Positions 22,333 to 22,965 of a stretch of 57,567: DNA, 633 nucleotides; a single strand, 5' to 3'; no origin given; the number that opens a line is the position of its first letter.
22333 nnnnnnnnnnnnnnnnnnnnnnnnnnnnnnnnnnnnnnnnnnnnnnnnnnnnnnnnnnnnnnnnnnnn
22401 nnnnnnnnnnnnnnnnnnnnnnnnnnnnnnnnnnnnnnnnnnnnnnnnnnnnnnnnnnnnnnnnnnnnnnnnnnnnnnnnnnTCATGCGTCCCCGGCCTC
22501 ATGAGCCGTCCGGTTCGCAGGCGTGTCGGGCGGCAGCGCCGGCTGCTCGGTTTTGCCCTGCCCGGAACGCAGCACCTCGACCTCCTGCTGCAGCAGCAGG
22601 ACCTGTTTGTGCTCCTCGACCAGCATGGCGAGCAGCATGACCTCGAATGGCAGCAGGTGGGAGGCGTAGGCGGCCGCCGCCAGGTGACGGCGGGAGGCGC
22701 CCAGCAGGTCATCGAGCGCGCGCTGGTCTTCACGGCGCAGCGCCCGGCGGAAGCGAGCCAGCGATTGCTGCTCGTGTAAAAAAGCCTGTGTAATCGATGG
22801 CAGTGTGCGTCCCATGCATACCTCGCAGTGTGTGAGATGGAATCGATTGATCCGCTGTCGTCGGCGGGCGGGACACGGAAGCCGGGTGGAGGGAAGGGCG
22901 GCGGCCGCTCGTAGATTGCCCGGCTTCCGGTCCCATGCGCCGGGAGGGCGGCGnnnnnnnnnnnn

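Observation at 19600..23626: LexA-box-fronted cassette: RecA-fold (ImuA/SulA-like) protein, small helical ORF, proofreading-degenerate family-B polymerase, membrane protein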

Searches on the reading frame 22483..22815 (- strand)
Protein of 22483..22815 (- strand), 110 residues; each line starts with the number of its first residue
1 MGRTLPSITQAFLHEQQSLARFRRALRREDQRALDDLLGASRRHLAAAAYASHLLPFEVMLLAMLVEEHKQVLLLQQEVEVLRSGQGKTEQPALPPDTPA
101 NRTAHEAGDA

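Call 3: search_protein_families(library=pfam, proteins=[window:22483-22815:-], max_evalue=1)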
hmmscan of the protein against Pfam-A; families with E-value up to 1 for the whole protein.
window:22483-22815:- (110 aa): 1 family
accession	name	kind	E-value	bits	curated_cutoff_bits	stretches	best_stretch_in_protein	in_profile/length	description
PF09384.15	UTP15_C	-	0.024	14.8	33.1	1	6-83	47-124/147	UTP15 C terminal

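Call 4: search_protein_families(library=ncbifam, proteins=[window:22483-22815:-], max_evalue=1)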
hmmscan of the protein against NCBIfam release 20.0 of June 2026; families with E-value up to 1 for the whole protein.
window:22483-22815:- (110 aa): 0 families

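Call 17: search_solved_structures(query=window:22483-22815:-, max_evalue=10)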
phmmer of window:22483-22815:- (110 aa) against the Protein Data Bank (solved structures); distinct sequences matched with E-value up to 10: 0.
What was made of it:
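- Tried and rejected: PPB2 in PDB by sequence: nothing (call 17).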

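Call 19: find_homologous_proteins(query=window:22483-22815:-, max_evalue=0.001)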
Query window:22483-22815:- (110 aa): 3465 proteins with E <= 0.001 among 3487 candidates; the best 120 are listed.
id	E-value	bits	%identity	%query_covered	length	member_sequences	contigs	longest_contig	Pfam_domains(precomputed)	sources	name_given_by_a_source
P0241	9.2e-62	223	99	100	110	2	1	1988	PF26485.1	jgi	jgi:hypothetical protein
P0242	1.8e-60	219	98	100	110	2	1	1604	PF26485.1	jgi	jgi:hypothetical protein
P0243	3.5e-47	177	84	96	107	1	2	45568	PF26485.1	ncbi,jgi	ncbi:MAG: hypothetical protein P8X64_02855 [Anaerolineales bacterium]|jgi:hypothetical protein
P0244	6.0e-47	176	83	98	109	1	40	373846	PF26485.1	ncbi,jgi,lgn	jgi:hypothetical protein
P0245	1.2e-46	175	82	99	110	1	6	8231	PF26485.1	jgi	jgi:hypothetical protein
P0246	1.3e-46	175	84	95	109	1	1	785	PF26485.1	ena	-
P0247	3.9e-43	164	81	97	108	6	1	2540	PF26485.1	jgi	-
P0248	6.3e-42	160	84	92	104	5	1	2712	PF26485.1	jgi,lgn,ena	-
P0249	7.2e-42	160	88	84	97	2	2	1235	PF26485.1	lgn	-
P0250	9.3e-42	159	98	75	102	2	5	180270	PF26485.1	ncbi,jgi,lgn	-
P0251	4.5e-41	157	80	92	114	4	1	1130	PF26485.1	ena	-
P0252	6.1e-41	157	79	98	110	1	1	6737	PF26485.1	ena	-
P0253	6.1e-41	157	78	99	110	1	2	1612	PF26485.1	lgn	-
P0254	7.9e-41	156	94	75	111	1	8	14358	PF26485.1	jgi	jgi:hypothetical protein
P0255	9.3e-41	156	79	97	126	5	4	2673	PF26485.1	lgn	-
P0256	9.4e-41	156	79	92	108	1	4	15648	PF26485.1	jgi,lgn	jgi:uncharacterized protein YjiS (DUF1127 family)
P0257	9.8e-41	156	79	99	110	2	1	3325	PF26485.1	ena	-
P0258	9.9e-41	156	79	98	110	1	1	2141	PF26485.1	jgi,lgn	-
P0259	1.4e-40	155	92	76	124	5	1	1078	PF26485.1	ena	-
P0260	1.6e-40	155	80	97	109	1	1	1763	PF26485.1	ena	-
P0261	1.7e-40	155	78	96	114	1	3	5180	PF26485.1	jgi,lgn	jgi:hypothetical protein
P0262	1.9e-40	155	77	98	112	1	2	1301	PF26485.1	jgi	jgi:hypothetical protein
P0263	2.0e-40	155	86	85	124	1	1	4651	PF26485.1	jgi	jgi:hypothetical protein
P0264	2.5e-40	155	76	98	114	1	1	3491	PF26485.1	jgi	jgi:hypothetical protein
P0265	2.7e-40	155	84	88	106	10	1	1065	PF26485.1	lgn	-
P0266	3.1e-40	154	78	100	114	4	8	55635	PF26485.1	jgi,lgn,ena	jgi:hypothetical protein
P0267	3.1e-40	154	80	90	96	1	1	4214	PF26485.1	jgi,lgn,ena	-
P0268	3.5e-40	154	76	98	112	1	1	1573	PF26485.1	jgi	jgi:hypothetical protein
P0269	3.6e-40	154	84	89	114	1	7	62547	PF26485.1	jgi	jgi:hypothetical protein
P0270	4.1e-40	154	93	76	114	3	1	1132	PF26485.1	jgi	jgi:hypothetical protein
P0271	4.7e-40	154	92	76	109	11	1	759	PF26485.1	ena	-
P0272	4.8e-40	154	78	92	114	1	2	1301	PF26485.1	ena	-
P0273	5.4e-40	154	90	79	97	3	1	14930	PF26485.1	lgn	-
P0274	5.8e-40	153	83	91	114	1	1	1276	PF26485.1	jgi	jgi:hypothetical protein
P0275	6.6e-40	153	75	92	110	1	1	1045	PF26485.1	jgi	jgi:hypothetical protein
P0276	7.2e-40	153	77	89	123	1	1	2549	PF26485.1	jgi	-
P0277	7.8e-40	153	83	87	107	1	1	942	PF26485.1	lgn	-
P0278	9.3e-40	153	75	95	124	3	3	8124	PF26485.1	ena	-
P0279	9.8e-40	153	94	76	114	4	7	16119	PF26485.1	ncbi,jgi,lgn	jgi:hypothetical protein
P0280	1.3e-39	152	93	76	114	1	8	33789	PF26485.1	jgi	jgi:hypothetical protein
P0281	1.3e-39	152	82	85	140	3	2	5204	PF26485.1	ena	-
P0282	1.7e-39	152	81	93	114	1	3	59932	PF26485.1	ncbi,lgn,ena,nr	ncbi:MAG: hypothetical protein JJE42_15905 [Burkholderiales bacterium]|nr:hypothetical protein [Burk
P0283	1.9e-39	152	92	76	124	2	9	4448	PF26485.1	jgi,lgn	-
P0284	2.8e-39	151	92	76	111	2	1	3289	PF26485.1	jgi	jgi:hypothetical protein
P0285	3.0e-39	151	77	91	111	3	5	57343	PF26485.1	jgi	jgi:hypothetical protein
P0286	3.2e-39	151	79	91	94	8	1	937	PF26485.1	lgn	-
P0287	3.5e-39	151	92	76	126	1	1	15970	PF26485.1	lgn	-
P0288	4.0e-39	151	84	81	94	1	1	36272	PF26485.1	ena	-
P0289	4.8e-39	151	80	88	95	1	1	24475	PF26485.1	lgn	-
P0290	5.0e-39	150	93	76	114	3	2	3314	PF26485.1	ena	-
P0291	5.7e-39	150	90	76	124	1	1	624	PF26485.1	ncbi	-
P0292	6.1e-39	150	70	100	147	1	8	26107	PF26485.1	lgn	-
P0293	6.2e-39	150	76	92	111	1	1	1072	PF26485.1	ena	-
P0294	6.4e-39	150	89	76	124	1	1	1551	PF26485.1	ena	-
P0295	6.4e-39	150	90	76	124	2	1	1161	PF26485.1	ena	-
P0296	6.8e-39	150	89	76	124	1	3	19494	PF26485.1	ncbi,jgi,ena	jgi:hypothetical protein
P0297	8.1e-39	150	89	76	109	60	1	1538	PF26485.1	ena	-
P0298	8.5e-39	150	78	91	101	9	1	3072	PF26485.1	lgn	-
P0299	8.7e-39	150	90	76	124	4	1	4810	PF26485.1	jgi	-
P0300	9.9e-39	150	90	76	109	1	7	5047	PF26485.1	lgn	-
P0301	1.0e-38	149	87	77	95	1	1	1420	PF26485.1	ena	-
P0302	1.2e-38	149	79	91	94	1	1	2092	PF26485.1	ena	-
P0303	1.2e-38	149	80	90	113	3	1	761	PF26485.1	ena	-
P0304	1.3e-38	149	78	91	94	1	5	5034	PF26485.1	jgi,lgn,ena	-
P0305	1.3e-38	149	75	96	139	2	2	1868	PF26485.1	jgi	jgi:hypothetical protein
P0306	1.3e-38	149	83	86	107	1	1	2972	PF26485.1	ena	-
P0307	2.0e-38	149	78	91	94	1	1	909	PF26485.1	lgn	-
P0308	2.3e-38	148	72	97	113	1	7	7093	PF26485.1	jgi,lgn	jgi:hypothetical protein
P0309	2.6e-38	148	88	77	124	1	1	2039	PF26485.1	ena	-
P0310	2.7e-38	148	75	100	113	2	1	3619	PF26485.1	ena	-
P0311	3.0e-38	148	78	88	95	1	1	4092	PF26485.1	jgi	jgi:hypothetical protein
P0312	3.2e-38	148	80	90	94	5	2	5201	PF26485.1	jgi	jgi:hypothetical protein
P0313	3.4e-38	148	89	80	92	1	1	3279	PF26485.1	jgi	jgi:hypothetical protein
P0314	3.9e-38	148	87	77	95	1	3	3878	PF26485.1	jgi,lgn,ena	-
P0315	6.1e-38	147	83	76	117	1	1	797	PF26485.1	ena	-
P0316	6.5e-38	147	79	86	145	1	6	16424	PF26485.1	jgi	jgi:hypothetical protein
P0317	7.5e-38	147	75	93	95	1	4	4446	PF26485.1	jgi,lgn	jgi:hypothetical protein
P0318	7.5e-38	147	70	98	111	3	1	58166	PF26485.1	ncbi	-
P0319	8.1e-38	147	71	99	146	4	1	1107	PF26485.1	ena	-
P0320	8.3e-38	147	75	92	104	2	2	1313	PF26485.1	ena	-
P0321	1.0e-37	146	88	76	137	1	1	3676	PF26485.1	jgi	jgi:hypothetical protein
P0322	1.0e-37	146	89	76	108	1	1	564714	PF26485.1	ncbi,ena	-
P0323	1.1e-37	146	87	76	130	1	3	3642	PF26485.1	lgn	-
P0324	1.2e-37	146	77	86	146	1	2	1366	PF26485.1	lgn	-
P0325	1.2e-37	146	70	100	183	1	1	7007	PF26485.1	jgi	jgi:hypothetical protein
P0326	1.3e-37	146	84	79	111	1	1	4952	PF26485.1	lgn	-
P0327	1.4e-37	146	88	76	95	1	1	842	PF26485.1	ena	-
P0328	1.5e-37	146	78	86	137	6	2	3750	PF26485.1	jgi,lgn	jgi:hypothetical protein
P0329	1.5e-37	146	89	76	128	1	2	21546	PF26485.1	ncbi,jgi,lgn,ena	-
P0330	1.6e-37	146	86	77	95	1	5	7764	PF26485.1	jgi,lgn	-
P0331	2.0e-37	145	86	77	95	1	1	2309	PF26485.1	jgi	-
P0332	2.3e-37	145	88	76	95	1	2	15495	PF26485.1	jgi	jgi:hypothetical protein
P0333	2.3e-37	145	80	85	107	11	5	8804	PF26485.1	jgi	jgi:hypothetical protein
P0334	2.8e-37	145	87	76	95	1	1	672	PF26485.1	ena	-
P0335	2.8e-37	145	87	76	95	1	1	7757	PF26485.1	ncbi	-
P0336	2.9e-37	145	79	90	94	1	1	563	PF26485.1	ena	-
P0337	3.5e-37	145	85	77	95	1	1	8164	PF26485.1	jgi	jgi:hypothetical protein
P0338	3.8e-37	144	85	76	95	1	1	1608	PF26485.1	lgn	-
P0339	4.1e-37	144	67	100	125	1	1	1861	PF26485.1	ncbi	-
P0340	5.0e-37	144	87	76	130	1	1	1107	PF26485.1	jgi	jgi:hypothetical protein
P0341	5.3e-37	144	85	76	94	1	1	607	PF26485.1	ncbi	-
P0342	5.3e-37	144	78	89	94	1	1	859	PF26485.1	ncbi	-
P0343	5.8e-37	144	78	93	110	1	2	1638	PF26485.1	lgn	-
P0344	6.0e-37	144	85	77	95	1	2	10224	PF26485.1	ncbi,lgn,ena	-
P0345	6.0e-37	144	74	92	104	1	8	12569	PF26485.1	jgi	jgi:hypothetical protein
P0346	6.1e-37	144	87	76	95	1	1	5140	PF26485.1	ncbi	-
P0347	6.3e-37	144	78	85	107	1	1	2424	PF26485.1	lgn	-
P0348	6.3e-37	144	77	86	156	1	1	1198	PF26485.1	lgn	-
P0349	6.6e-37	144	85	77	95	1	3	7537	PF26485.1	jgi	jgi:hypothetical protein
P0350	7.7e-37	143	74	97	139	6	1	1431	PF26485.1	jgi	jgi:hypothetical protein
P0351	9.2e-37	143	77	85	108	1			PF26485.1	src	-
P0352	9.7e-37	143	89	69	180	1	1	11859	PF26485.1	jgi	jgi:hypothetical protein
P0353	1.1e-36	143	69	98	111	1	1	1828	PF26485.1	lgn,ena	-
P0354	1.2e-36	143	86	77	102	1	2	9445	PF26485.1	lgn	-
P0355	1.4e-36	143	86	76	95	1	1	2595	PF26485.1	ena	-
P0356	1.5e-36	143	85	76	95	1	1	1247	PF26485.1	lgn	-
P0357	1.5e-36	143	70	97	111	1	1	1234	PF26485.1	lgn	-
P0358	1.6e-36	142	81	86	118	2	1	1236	PF26485.1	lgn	-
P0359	2.0e-36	142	90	73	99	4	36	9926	PF26485.1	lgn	-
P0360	2.0e-36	142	93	66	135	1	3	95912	PF26485.1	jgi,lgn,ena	-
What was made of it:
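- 22483..22815 (-): PPB2 (arCOG07300; 'Partner of PolB2'): small helical subunit with the conserved MGRT N-terminal arm. It overlaps PolB2 by ATGA. 3465 homologues, all carrying precomputed PF26485 (call 19).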

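Call 21: find_related_loci(query=A1, collection=genome_contigs, flank=8000)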
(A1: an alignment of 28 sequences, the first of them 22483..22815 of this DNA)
Query A1 (110 aa) in genome_contigs; peptide patterns used: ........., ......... (x = any residue, [..] = any of these).
299 stretches matched a pattern; 270 encode a relative of the query (tblastn E <= 1e-3); the best 80 are kept; 80 distinct loci.
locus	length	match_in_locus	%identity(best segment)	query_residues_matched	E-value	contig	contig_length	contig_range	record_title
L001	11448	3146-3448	81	1-103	7e-47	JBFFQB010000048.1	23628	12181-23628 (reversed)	MAG: Anaerolineales bacterium isolate Mix_mud20.2022.06.15 k141_486174_length_23628_cov_14.4042, whole genome shotgun se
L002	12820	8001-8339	72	1-104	3e-45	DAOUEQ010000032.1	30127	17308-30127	MAG TPA_asm: Anaerolineales bacterium isolate N6_298 k139_335214, whole genome shotgun sequence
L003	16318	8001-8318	84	1-106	7e-45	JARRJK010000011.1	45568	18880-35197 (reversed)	MAG: Anaerolineales bacterium isolate Spart_018_MAG scaffold_312, whole genome shotgun sequence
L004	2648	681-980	81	1-102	6e-45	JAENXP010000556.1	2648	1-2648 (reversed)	MAG: Burkholderiales bacterium isolate 14_8_m_bin33 k141_615736_length_2648_cov_10.0000, whole genome shotgun sequence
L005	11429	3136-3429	84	1-98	4e-45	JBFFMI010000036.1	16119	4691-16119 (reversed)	MAG: Anaerolineales bacterium isolate Mix_mud18.2022.04.43 k141_1252654_length_16119_cov_10.1695, whole genome shotgun s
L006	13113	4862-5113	89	1-84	1e-44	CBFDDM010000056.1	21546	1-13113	MAG TPA_asm: uncultured Anaerolineales bacterium isolate SRR6194934_binner23_Refined_12 genome assembly, contig: ERZ7813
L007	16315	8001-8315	83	1-108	3e-44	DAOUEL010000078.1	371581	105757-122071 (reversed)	MAG TPA_asm: Anaerolineales bacterium isolate N6_281 k139_187044, whole genome shotgun sequence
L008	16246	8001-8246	91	1-82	4e-43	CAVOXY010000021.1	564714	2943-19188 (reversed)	MAG: uncultured Planctomycetota bacterium isolate MFD09964.bin.2.83 genome assembly, contig: contig_22109, whole genome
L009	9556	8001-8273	80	1-91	1e-41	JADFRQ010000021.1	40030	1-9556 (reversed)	MAG: Chloroflexota bacterium isolate B88T1L10 B88T1L10_NODE982, whole genome shotgun sequence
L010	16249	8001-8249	84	1-83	3e-40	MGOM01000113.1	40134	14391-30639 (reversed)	MAG: Chloroflexi bacterium RBG_19FT_COMBO_62_14 rbg_19ft_combo_scaffold_564, whole genome shotgun sequence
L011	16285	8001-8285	87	1-95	2e-40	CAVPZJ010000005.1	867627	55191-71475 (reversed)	MAG: uncultured Chloroflexia bacterium isolate MFD09964.bin.2.53 genome assembly, contig: contig_14870, whole genome sho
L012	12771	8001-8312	72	1-98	2e-40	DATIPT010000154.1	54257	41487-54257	MAG TPA_asm: Anaerolineales bacterium isolate SMAG_U15858 k141_200053, whole genome shotgun sequence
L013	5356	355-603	84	1-83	3e-40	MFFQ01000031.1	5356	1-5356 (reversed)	MAG: Candidatus Eisenbacteria bacterium RBG_16_71_46 RBG_16_scaffold_148640, whole genome shotgun sequence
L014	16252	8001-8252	85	1-84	4e-40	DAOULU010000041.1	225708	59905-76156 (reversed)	MAG TPA_asm: Anaerolineales bacterium isolate W31_54 k127_930352, whole genome shotgun sequence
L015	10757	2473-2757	78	1-88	4e-40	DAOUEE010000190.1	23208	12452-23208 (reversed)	MAG TPA_asm: Anaerolineales bacterium isolate N4_180 k133_277728, whole genome shotgun sequence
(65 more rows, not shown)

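Call 78: search_protein_families(library=padloc, proteins=[window:22483-22815:-], max_evalue=0.01)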
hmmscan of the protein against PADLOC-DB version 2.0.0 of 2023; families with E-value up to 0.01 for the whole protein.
window:22483-22815:- (110 aa): 0 families

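Call 79: search_protein_families(library=phrogs, proteins=[window:22483-22815:-], max_evalue=0.001)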
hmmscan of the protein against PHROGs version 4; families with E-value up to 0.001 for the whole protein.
window:22483-22815:- (110 aa): 1 family
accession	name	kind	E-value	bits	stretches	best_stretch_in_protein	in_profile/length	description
phrog_26583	-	unknown function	2e-08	35.1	1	1-80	1-80/90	-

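Call 84: predict_structure(alignment_id=A1)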
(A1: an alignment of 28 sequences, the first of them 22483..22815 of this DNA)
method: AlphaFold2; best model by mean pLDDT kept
length: 110 residues; sequences in the alignment: 28
mean_pLDDT: 80.6   pTM: 0.36
mean pLDDT of the five models: 80.6, 76.9, 70.4, 68.5, 64.5
residues with pLDDT >= 90: 50; 70-90: 28; 50-70: 26; < 50: 6
segments of 3 or more residues with pLDDT < 50: none
pLDDT, mean of each block of 10 residues (from residue 1): 70 92 95 93 82 78 96 97 78 54 52
secondary structure, 60 per line:
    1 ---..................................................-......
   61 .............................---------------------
elements in order: H4-53 H55-89
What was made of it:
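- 22483..22815 (-): The model is all-helical over residues 4-89 (call 84).
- On PolB2 mutasome operon: Helical over residues 4-89 (call 84).
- The PPB2 monomer model has pTM 0.36 (call 84).
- Tried and rejected: The monomer model is too extended (pTM 0.36) for a meaningful fold search, so none was run (call 84).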
